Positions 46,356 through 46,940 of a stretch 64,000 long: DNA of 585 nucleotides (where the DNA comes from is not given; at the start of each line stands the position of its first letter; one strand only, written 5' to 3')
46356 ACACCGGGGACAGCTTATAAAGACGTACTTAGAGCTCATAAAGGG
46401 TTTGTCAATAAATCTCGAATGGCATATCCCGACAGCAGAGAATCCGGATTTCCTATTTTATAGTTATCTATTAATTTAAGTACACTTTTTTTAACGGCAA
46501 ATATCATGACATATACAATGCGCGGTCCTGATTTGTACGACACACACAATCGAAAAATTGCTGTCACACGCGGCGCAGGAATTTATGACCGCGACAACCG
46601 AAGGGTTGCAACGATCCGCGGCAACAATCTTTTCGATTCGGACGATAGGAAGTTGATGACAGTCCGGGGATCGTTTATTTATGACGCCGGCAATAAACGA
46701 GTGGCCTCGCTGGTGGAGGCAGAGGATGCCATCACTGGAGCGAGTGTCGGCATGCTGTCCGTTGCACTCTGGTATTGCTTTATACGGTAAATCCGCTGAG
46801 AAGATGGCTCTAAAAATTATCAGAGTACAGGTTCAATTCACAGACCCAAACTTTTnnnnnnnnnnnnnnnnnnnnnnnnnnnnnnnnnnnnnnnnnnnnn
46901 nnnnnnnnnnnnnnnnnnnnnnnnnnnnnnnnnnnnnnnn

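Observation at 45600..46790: Gene-poor ~900-bp region with near-consensus promoter, ~450-nt untranslated leader or sRNA, a 48-aa ORF and a four-repeat mini-protein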

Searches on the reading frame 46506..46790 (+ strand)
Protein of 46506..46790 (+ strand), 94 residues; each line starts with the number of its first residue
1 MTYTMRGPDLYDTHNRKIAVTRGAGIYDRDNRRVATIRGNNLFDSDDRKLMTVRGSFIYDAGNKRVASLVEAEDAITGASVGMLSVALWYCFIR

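Call 4: search_protein_families(library=pfam, proteins=[window:46506-46787:+], max_evalue=1)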
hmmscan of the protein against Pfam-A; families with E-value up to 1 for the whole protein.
window:46506-46787:+ (94 aa): 2 families
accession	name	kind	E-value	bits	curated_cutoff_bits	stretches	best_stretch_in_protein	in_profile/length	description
PF21785.3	Bflower_2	-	4.4e-06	26.9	38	1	5-69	31-96/112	5-fold beta-flower protein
PF21784.3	Bflower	-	1.2e-05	26.1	25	1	10-72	3-66/116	4-fold beta flower protein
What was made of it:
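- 46506..46790 (+): Gene for a 94-aa 4-fold beta-flower protein: four 16-aa beta-hairpin repeats plus a C-terminal hydrophobic helix ending in the invariant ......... PF21784 scores 26.1 bits (cut-off 25) and PF21785 26.9 bits (cut-off 38) (call 4).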

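Call 5: search_protein_families(library=ncbifam, proteins=[window:46506-46787:+], max_evalue=1)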
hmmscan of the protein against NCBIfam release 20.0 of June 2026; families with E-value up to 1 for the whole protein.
window:46506-46787:+ (94 aa): 1 family
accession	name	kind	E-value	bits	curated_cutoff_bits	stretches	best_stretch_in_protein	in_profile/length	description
NF038265.1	phos_prot_SiaC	equivalog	0.18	11.8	150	0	50-71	87-108/122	biofilm regulation phosphoprotein SiaC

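Call 7: find_encoding_contigs(protein=window:46506-46790:+, flank=10000, max_places=10)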
Protein window:46506-46790:+ (94 aa): 4 contigs read that carry it; 4 places shown.
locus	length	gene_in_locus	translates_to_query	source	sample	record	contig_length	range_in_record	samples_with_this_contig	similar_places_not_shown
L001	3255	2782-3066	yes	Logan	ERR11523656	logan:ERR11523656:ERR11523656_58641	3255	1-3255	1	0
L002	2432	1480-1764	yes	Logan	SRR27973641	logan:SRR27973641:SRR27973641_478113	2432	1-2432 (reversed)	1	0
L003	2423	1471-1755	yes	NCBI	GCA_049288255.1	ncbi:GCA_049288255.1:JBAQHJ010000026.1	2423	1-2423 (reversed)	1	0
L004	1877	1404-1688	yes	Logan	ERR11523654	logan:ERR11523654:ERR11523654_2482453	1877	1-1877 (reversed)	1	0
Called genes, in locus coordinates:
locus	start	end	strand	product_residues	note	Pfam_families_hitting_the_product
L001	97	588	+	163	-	PF06983:3-dmu-9_3-mt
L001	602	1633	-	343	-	PF20511:PMI_typeI_cat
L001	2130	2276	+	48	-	-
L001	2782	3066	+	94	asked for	PF21785:Bflower_2 (weak), PF21784:Bflower (weak)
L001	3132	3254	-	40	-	?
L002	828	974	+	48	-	-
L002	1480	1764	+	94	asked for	PF21785:Bflower_2 (weak), PF21784:Bflower (weak)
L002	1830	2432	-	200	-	PF08212:Lipocalin_2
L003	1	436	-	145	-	PF20511:PMI_typeI_cat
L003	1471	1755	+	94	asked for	PF21785:Bflower_2 (weak), PF21784:Bflower (weak)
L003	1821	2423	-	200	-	PF08212:Lipocalin_2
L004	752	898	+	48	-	-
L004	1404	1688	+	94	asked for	PF21785:Bflower_2 (weak), PF21784:Bflower (weak)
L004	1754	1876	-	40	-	?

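Call 13: find_homologous_proteins(query=window:46506-46787:+, max_evalue=0.001)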
Query window:46506-46787:+ (94 aa): 31 proteins with E <= 0.001 among 31 candidates.
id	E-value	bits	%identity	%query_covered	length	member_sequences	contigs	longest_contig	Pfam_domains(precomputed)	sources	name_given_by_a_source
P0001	6.4e-56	204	100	100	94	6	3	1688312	PF21784.4,PF21785.4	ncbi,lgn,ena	ncbi:MAG: 4-fold beta flower protein [Bacteroidota bacterium]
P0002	2.0e-42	161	76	100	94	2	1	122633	PF21785.4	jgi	jgi:hypothetical protein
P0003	3.1e-36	141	70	99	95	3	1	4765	PF21785.4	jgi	jgi:hypothetical protein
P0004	1.5e-34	136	70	99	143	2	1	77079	PF21784.4,PF21785.4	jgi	-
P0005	2.1e-34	135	71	98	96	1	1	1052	PF21785.4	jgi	jgi:hypothetical protein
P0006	4.1e-34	134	68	98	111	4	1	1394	PF21785.4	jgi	jgi:hypothetical protein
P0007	5.2e-34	134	67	98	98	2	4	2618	PF21785.4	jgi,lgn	-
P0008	1.2e-33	133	67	98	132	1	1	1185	PF21785.4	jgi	jgi:hypothetical protein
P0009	5.1e-33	131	67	98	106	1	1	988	PF21785.4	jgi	jgi:hypothetical protein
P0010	6.7e-33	130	67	100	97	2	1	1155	PF21785.4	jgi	jgi:hypothetical protein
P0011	1.6e-32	129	65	98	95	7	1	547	PF21785.4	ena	-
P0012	1.7e-32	129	66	98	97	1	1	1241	PF21784.4,PF21785.4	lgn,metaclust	metaclust:\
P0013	4.1e-32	128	65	98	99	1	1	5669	PF21785.4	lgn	-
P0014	9.8e-32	127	64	100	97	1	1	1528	PF21784.4,PF21785.4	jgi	jgi:hypothetical protein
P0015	2.8e-31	125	64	100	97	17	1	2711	PF21784.4,PF21785.4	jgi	jgi:hypothetical protein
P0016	3.8e-31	125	64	100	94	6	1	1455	PF21785.4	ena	-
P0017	5.0e-31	124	65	100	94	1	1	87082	PF21784.4,PF21785.4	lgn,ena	-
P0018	7.5e-31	124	64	100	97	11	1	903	PF21784.4,PF21785.4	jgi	jgi:hypothetical protein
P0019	1.4e-30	123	64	100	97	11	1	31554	PF21784.4,PF21785.4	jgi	jgi:hypothetical protein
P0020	1.4e-30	123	64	100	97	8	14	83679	PF21784.4,PF21785.4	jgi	jgi:hypothetical protein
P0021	3.7e-30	122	64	100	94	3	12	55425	PF21784.4,PF21785.4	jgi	jgi:formylmethanofuran:tetrahydromethanopterin formyltransferase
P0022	4.8e-30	121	63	100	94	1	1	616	PF21784.4,PF21785.4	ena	-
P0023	8.0e-30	120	66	96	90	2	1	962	PF21785.4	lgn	-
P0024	9.9e-30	120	63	96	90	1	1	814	PF21785.4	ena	-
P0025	1.7e-29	119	64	100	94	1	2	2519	PF21785.4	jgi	jgi:hypothetical protein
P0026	2.6e-29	119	64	100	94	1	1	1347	PF21784.4,PF21785.4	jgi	jgi:uncharacterized protein YxjI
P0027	1.1e-28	117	62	99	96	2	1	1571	PF21784.4,PF21785.4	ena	-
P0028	1.4e-28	116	62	96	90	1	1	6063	PF21784.4,PF21785.4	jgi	jgi:exosome complex RNA-binding protein Rrp4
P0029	2.1e-28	116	63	96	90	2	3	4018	PF21784.4,PF21785.4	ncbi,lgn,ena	-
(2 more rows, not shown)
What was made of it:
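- On 4-fold beta-flower protein (PF21784): The precomputed Pfam assignment and the NCBI name agree (call 13).
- Closest known: Beta-flower proteins. Same: NCBI gives the identical sequence this name (call 13).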

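Call 19: find_encoding_contigs(protein=P0002, flank=4000, max_places=3)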
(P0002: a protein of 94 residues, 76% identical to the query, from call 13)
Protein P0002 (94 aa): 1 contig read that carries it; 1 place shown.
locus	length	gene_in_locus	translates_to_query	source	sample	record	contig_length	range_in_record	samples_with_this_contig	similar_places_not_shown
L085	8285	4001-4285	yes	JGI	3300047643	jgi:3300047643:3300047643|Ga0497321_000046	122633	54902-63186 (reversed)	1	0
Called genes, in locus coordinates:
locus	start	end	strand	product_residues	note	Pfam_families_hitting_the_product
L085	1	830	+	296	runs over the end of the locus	PF01145:Band_7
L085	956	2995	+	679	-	PF04055:Radical_SAM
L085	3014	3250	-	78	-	-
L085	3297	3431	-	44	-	-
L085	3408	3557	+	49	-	-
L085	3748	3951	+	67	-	-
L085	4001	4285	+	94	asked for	PF21785:Bflower_2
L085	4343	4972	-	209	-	PF08212:Lipocalin_2, PF00061:Lipocalin (weak)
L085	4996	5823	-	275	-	PF02900:LigB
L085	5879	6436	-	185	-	PF02525:Flavodoxin_2 (weak), PF03358:FMN_red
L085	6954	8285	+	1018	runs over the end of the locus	PF00072:Response_reg, PF00989:PAS, PF08448:PAS_4, PF13426:PAS_9, PF08447:PAS_3, PF00989:PAS, PF13426:PAS_9, PF00989:PAS, +12 more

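Call 20: find_encoding_contigs(protein=P0004, flank=4000, max_places=3)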
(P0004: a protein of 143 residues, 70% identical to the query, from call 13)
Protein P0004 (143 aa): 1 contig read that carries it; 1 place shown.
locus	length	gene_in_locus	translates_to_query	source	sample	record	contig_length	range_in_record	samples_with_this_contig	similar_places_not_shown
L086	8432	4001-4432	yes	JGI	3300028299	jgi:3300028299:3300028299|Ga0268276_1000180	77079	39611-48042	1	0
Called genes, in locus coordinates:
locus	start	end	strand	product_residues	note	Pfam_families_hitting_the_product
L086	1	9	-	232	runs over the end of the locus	PF02683:DsbD_TM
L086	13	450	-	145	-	PF13098:Thioredoxin_2, PF00085:Thioredoxin (weak)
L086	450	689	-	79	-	PF13192:Thioredoxin_3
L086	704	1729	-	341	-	PF03773:ArsP_1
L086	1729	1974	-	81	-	PF13192:Thioredoxin_3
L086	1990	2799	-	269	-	PF01135:PCMT, PF01728:FtsJ (weak), PF13489:Methyltransf_23, PF01209:Ubie_methyltran, PF13847:Methyltransf_31, PF08241:Methyltransf_11, PF08242:Methyltransf_12, PF13649:Methyltransf_25, +3 more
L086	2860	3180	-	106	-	PF12840:HTH_20, PF01022:HTH_5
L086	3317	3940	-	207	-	PF01914:MarC (weak), PF01810:LysE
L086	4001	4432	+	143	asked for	PF21785:Bflower_2, PF21784:Bflower (weak)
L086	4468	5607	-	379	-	PF00144:Beta-lactamase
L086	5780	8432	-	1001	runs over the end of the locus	PF05342:Peptidase_M26_N (faint), PF07581:Glug (faint), PF18962:Por_Secre_tail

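Call 21: find_encoding_contigs(protein=P0017, flank=4000, max_places=3)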
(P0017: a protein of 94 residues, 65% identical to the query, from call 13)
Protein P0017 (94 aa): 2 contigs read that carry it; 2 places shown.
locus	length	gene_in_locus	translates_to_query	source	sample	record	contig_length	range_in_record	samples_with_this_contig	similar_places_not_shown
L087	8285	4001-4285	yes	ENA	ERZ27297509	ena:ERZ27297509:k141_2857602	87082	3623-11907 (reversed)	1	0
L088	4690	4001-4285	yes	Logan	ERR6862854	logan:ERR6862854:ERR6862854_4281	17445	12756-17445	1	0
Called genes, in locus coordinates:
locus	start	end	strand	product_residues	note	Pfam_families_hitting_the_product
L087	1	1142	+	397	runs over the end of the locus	PF01676:Metalloenzyme, PF10143:PhosphMutase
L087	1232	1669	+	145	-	PF12900:Pyridox_ox_2, PF01243:PNPOx_N (weak)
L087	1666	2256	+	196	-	PF01810:LysE (weak)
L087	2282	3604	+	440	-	PF00291:PALP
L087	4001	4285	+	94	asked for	PF21785:Bflower_2 (weak), PF21784:Bflower (weak)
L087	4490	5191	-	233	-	PF02683:DsbD_TM, PF13386:DsbD_2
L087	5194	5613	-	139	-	PF13098:Thioredoxin_2, PF00085:Thioredoxin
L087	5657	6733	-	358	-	PF01758:SBF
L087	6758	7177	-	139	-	PF01451:LMWPc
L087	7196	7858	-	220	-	PF02463:SMC_N (faint), PF00005:ABC_tran, PF13304:AAA_21 (weak)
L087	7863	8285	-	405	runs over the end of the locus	PF12704:MacB_PCD (weak), PF02687:FtsX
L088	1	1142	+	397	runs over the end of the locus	PF01676:Metalloenzyme, PF10143:PhosphMutase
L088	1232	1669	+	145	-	PF12900:Pyridox_ox_2, PF01243:PNPOx_N (weak)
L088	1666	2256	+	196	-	PF01810:LysE (weak)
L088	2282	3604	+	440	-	PF00291:PALP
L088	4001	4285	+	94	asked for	PF21785:Bflower_2 (weak), PF21784:Bflower (weak)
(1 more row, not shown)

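Call 25: find_encoding_contigs(protein=P0003, flank=3000, max_places=3)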
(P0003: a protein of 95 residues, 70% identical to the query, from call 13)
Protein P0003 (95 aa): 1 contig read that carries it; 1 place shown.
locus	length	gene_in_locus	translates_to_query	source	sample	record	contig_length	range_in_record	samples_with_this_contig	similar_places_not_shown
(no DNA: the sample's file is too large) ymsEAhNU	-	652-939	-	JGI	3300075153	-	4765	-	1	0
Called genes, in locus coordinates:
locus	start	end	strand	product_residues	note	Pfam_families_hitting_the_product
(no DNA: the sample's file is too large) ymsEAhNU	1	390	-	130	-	?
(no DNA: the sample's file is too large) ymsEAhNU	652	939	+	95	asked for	PF21785:Bflower_2 (weak)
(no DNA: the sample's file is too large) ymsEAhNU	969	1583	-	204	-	PF03544:TonB_C, PF00639:Rotamase (weak)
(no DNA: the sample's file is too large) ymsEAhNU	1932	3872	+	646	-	PF02824:TGS, PF07973:tRNA_SAD, PF00587:tRNA-synt_2b, PF03129:HGTP_anticodon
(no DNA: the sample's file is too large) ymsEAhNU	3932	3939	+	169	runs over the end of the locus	PF05198:IF3_N, PF00707:IF3_C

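Call 26: find_encoding_contigs(protein=P0007, flank=3000, max_places=4)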
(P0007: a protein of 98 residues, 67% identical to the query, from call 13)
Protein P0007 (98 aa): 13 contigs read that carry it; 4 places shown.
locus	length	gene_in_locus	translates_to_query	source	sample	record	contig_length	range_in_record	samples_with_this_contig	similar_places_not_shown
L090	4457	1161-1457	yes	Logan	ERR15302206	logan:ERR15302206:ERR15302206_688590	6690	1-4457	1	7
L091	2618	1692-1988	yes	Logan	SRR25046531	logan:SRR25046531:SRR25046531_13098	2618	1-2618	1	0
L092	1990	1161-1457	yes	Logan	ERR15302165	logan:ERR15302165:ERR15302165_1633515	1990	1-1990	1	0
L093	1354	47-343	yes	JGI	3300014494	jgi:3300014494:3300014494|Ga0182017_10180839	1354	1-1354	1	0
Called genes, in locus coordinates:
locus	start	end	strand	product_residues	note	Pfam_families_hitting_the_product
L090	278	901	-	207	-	PF01810:LysE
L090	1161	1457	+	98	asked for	PF21785:Bflower_2 (weak)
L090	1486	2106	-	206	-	PF13103:TonB_2 (weak), PF03544:TonB_C, PF00639:Rotamase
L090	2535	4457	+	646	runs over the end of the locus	PF02824:TGS, PF07973:tRNA_SAD, PF00587:tRNA-synt_2b, PF03129:HGTP_anticodon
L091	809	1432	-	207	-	PF01810:LysE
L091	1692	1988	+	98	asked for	PF21785:Bflower_2 (weak)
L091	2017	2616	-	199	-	?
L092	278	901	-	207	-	PF01810:LysE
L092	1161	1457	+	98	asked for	PF21785:Bflower_2 (weak)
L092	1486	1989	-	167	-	?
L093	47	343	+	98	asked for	PF21785:Bflower_2 (weak)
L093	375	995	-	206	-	PF13103:TonB_2 (weak), PF03544:TonB_C, PF00639:Rotamase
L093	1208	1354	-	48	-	?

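Call 27: find_encoding_contigs(protein=P0013, flank=3000, max_places=3)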
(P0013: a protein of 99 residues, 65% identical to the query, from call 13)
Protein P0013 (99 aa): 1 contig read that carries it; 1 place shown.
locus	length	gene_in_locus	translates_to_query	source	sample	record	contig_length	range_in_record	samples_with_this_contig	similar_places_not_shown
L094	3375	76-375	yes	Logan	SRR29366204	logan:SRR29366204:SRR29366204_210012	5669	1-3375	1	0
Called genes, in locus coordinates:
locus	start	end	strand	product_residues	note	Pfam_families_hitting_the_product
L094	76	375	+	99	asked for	PF21785:Bflower_2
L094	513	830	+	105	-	-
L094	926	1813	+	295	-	PF01734:Patatin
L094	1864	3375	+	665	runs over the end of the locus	PF01433:Peptidase_M1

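Call 40: list_cluster_members(proteins=[P0001, P0002])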
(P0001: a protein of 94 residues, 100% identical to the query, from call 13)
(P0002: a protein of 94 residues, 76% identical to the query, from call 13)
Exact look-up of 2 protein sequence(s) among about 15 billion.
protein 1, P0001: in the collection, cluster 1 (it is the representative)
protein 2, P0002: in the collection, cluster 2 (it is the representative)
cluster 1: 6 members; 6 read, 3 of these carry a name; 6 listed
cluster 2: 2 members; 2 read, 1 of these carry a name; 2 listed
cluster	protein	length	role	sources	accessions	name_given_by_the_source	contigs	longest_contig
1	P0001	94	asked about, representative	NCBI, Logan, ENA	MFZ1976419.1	MAG: 4-fold beta flower protein [Bacteroidota bacterium]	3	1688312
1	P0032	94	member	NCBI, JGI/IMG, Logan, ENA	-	hypothetical protein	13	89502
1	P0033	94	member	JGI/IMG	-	hypothetical protein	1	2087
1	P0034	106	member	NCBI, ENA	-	-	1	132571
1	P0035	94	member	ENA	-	-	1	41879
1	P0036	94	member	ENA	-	-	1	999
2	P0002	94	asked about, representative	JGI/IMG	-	hypothetical protein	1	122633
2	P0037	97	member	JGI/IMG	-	-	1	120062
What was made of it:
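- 46506..46790 (+): NCBI names the identical protein '4-fold beta flower protein' (calls 13, 40).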

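Call 42: find_encoding_contigs(protein=P0035, flank=3000, max_places=3)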
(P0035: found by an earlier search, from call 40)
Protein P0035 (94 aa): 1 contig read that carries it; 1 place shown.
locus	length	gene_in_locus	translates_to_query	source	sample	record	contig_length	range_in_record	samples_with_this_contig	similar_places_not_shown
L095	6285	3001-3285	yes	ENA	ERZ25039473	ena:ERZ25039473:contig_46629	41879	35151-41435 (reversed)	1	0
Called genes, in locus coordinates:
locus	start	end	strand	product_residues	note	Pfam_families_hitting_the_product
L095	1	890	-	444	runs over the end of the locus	?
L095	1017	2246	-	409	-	PF20511:PMI_typeI_cat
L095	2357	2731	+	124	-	-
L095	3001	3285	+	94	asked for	PF21785:Bflower_2 (weak), PF21784:Bflower (weak)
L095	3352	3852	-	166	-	PF08212:Lipocalin_2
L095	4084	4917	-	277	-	PF02900:LigB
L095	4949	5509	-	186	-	PF07638:Sigma70_ECF (faint), PF04542:Sigma70_r2, PF08281:Sigma70_r4_2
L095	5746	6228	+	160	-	-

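Call 43: find_encoding_contigs(protein=P0037, flank=3000, max_places=3)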
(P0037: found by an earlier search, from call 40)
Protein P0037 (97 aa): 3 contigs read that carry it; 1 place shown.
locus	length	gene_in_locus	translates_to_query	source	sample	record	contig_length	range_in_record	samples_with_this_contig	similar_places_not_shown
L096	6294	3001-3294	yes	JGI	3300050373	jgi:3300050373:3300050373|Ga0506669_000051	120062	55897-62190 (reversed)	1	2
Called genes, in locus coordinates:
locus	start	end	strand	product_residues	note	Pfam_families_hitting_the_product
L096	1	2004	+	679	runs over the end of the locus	PF04055:Radical_SAM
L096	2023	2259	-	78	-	-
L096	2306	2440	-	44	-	-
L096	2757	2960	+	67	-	-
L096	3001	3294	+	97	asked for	PF21785:Bflower_2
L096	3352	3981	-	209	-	PF08212:Lipocalin_2, PF00061:Lipocalin (weak)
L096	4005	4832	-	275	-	PF02900:LigB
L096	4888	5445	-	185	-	PF02525:Flavodoxin_2 (weak), PF03358:FMN_red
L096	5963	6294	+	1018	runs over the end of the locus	PF00072:Response_reg, PF00989:PAS, PF08448:PAS_4, PF13426:PAS_9, PF08447:PAS_3, PF00989:PAS, PF13426:PAS_9, PF00989:PAS, +12 more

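Call 44: find_encoding_contigs(protein=P0033, flank=3000, max_places=3)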
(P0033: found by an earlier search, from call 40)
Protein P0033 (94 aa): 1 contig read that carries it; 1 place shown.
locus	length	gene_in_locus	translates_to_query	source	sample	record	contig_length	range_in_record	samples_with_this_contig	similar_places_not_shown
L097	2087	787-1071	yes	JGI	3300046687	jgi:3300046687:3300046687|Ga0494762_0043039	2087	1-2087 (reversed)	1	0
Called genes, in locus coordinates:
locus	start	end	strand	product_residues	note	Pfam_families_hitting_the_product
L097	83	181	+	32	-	-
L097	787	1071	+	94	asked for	PF21785:Bflower_2 (weak)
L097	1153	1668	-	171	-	PF08212:Lipocalin_2, PF00061:Lipocalin (weak)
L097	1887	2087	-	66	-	?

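Call 50: search_solved_structures(query=A6, max_evalue=1)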
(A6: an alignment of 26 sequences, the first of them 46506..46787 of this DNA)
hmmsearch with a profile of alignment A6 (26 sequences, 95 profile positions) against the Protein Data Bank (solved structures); distinct sequences matched with E-value up to 1: 3.
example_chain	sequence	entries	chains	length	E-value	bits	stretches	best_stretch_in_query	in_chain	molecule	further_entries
3tzg_A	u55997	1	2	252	0.53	13.6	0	18-65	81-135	hypothetical protein BVU_2266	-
7pq4_A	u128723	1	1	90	0.62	13.4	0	24-48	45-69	Arginine-specific cysteine proteinase (Arg-gingipain)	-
5hfs_A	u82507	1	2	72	0.64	13.3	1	24-49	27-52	Gingipain R2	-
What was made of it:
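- Tried and rejected: PDB sequence search with the family profile: nothing significant (call 50).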

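Call 54: predict_structure(alignment_id=A6)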
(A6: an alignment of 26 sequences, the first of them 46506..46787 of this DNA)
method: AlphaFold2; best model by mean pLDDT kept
length: 94 residues; sequences in the alignment: 26
mean_pLDDT: 93.1   pTM: 0.82
mean pLDDT of the five models: 93.1, 92.3, 92.2, 83.5, 83.0
residues with pLDDT >= 90: 83; 70-90: 10; 50-70: 1; < 50: 0
segments of 3 or more residues with pLDDT < 50: none
pLDDT, mean of each block of 10 residues (from residue 1): 88 94 94 96 97 97 96 87 90 91
secondary structure, 60 per line:
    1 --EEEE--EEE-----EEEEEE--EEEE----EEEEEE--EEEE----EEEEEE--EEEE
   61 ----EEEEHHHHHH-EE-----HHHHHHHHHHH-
elements in order: E3-6 E9-11 E17-22 E25-28 E33-38 E41-44 E49-54 E57-60 E65-68 H69-74 H83-93
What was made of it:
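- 46506..46790 (+): The AF2 model has pLDDT 93.1 (call 54).
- On 4-fold beta-flower protein (PF21784): The AF2 model (pLDDT 93.1, pTM 0.82) has strand pairs 17-22/25-28, 33-38/41-44 and 49-54/57-60, plus 3-6/9-11 and 65-68 (call 54). A helix at 83-93 (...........) is predicted with high confidence (call 54).
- Closest known: Beta-flower proteins. Same: The AF2 model is confident (call 54).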

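Call 72: search_protein_families(library=pfam, alignment_id=A6, max_evalue=0.01)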
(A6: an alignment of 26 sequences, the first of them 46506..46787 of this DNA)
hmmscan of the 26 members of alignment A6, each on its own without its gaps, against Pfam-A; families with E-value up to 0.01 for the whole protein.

A. member 1, window:46506-46787:+ (94 aa): 2 families
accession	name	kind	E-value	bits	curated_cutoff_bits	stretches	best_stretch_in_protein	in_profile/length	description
PF21785.3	Bflower_2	-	4.4e-06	26.9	38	1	5-69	31-96/112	5-fold beta-flower protein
PF21784.3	Bflower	-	1.2e-05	26.1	25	1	10-72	3-66/116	4-fold beta flower protein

B. families by the number of members that match (of 26 scanned): 3 families
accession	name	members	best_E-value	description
PF21785.3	Bflower_2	26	2.1e-08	5-fold beta-flower protein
PF21784.3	Bflower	26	9.7e-07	4-fold beta flower protein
PF05239.21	PRC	1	0.0035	PRC-barrel domain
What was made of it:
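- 46506..46790 (+): All 26 homologues hit both families (call 72).
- On 4-fold beta-flower protein (PF21784): All 26 close homologues hit both models (call 72).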
